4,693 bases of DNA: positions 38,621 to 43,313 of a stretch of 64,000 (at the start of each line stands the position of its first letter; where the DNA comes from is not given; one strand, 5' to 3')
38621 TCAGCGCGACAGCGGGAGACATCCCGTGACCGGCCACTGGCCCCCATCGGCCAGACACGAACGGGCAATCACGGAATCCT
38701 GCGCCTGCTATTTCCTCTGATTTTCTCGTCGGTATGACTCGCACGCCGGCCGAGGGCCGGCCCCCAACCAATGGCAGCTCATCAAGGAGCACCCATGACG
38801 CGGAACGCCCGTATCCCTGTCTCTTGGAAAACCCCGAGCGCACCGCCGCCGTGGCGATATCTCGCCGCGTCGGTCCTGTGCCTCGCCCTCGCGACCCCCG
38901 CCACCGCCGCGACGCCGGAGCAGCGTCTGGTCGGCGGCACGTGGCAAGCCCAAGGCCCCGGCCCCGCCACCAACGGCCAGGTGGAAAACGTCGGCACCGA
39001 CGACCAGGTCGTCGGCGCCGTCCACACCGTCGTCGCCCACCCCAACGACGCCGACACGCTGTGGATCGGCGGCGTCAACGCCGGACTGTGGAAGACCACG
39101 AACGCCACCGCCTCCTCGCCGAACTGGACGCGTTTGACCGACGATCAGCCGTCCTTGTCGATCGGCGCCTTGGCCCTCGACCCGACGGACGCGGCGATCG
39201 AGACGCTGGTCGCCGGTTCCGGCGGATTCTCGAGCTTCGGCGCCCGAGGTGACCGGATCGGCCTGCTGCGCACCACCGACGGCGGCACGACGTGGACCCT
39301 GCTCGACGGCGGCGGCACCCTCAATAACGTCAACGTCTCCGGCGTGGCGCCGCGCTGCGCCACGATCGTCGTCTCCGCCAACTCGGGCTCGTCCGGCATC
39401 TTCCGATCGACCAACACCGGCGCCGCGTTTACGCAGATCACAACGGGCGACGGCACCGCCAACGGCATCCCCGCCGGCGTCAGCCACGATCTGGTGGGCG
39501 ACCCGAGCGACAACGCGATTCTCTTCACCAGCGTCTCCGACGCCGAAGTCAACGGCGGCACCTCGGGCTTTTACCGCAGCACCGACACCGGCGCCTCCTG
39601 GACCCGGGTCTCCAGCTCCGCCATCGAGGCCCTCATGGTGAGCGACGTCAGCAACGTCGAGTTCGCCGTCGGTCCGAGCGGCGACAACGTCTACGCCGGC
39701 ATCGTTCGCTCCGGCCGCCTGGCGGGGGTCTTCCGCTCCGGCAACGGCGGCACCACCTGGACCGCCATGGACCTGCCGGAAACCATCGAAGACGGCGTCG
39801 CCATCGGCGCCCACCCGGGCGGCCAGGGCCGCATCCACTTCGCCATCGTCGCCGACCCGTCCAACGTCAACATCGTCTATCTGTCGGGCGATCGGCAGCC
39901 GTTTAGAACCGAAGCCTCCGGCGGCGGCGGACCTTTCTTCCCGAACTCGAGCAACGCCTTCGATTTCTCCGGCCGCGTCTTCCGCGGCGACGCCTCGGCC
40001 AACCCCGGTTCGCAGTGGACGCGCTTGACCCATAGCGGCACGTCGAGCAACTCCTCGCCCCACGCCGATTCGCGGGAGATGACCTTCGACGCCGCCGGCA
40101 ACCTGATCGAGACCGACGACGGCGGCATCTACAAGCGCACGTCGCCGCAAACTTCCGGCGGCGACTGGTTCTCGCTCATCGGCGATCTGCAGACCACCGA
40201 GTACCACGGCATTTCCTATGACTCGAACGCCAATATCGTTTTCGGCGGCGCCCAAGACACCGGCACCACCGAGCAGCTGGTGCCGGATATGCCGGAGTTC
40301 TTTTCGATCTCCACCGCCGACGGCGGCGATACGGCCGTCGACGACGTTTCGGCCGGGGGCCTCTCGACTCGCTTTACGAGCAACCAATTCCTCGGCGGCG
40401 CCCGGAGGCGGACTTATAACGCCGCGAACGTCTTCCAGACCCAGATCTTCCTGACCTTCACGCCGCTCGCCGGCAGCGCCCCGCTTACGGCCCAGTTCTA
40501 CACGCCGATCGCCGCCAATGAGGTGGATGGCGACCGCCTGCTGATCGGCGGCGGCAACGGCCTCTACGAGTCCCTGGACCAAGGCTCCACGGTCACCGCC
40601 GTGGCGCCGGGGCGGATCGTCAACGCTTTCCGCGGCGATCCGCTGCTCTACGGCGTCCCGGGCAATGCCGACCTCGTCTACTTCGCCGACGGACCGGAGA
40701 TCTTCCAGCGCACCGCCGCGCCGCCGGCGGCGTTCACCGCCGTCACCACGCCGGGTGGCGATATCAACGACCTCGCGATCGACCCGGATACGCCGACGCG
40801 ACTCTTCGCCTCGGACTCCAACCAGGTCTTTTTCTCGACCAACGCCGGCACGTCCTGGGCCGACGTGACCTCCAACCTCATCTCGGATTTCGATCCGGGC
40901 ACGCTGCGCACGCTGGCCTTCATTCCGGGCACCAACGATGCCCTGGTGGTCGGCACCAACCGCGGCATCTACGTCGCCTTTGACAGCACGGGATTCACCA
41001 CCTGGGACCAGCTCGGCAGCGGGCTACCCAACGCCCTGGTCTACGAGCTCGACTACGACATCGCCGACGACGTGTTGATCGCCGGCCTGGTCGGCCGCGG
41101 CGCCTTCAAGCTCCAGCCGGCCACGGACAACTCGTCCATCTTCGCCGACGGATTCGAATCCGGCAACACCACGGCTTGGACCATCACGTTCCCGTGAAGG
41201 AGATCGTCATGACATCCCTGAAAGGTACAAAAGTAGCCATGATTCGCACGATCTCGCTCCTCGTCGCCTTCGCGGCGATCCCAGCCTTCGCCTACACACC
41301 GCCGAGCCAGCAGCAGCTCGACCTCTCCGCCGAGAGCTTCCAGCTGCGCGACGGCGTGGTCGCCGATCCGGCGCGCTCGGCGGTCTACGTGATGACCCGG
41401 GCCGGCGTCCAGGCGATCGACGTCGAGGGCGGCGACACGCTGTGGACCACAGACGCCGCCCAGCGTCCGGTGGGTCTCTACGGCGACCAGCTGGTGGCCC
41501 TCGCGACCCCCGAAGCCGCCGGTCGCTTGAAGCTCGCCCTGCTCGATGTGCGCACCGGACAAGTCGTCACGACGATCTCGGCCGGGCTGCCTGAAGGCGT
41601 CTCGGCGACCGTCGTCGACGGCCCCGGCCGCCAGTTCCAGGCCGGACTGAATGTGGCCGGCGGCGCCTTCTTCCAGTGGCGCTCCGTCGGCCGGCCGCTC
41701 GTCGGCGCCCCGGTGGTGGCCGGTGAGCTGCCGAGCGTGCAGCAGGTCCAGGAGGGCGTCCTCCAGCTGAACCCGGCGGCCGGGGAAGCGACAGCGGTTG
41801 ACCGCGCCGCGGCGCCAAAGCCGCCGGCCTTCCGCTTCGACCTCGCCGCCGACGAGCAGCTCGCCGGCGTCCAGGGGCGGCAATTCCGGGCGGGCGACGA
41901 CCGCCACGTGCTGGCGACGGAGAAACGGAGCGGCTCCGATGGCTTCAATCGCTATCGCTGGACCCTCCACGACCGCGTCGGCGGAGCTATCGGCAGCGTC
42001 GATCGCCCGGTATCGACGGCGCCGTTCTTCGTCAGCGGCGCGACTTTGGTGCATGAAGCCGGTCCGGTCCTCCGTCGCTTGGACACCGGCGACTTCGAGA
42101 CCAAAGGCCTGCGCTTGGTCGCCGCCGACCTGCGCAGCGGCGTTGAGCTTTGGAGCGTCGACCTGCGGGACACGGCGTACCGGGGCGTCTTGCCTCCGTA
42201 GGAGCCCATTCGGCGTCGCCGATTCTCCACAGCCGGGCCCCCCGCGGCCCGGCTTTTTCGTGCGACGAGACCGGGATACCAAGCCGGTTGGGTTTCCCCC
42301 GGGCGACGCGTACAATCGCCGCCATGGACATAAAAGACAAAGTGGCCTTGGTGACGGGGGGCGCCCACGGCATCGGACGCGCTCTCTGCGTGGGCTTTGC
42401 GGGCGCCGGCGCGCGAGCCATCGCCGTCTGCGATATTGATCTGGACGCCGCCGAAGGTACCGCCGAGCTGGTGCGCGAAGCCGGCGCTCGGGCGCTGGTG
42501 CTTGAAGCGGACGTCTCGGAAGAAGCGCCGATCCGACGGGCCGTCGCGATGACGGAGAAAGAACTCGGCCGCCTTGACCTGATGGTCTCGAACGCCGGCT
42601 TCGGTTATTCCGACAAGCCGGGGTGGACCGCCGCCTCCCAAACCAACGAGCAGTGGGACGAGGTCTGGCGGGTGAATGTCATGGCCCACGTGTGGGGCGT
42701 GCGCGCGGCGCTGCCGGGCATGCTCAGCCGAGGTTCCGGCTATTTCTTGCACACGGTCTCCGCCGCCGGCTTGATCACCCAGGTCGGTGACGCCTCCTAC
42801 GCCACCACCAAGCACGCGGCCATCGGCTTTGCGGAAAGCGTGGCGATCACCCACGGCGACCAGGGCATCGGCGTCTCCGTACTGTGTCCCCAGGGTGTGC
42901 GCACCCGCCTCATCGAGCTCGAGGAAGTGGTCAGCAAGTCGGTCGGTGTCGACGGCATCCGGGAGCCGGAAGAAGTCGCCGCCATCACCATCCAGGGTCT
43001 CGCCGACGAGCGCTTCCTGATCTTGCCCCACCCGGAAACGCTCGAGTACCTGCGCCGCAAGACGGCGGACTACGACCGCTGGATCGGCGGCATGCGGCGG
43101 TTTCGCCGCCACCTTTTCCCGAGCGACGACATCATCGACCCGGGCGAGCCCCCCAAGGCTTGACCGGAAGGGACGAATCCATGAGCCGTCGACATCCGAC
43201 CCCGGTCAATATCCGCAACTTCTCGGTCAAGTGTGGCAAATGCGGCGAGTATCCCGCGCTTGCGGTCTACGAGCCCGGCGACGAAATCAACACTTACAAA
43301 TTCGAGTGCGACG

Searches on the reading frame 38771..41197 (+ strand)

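Call 28: search_protein_families(library=pfam, proteins=[window:38771-41197:+], max_evalue=0.00001)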
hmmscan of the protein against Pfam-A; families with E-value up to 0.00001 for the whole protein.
window:38771-41197:+ (808 aa): 1 family
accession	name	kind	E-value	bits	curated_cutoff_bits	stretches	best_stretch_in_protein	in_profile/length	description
PF15902.12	Sortilin-Vps10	-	4.1e-08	32.9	33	0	165-285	3-117/446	Sortilin, neurotensin receptor 3,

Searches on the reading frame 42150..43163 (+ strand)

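Call 30: search_protein_families(library=pfam, proteins=[window:42150-43163:+], max_evalue=0.00001)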
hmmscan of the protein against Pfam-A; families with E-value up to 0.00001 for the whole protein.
window:42150-43163:+ (337 aa): 3 families
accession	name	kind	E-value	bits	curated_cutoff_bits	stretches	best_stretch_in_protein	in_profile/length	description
PF00106.31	adh_short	-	9.6e-42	143.1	26.6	1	64-254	1-186/195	short chain dehydrogenase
PF13561.12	adh_short_C2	-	3.7e-28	99.2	27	1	72-255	3-181/236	Enoyl-(Acyl carrier protein) reductase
PF08659.16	KR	-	8.1e-11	42.6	22.6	1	66-230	3-162/180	KR domain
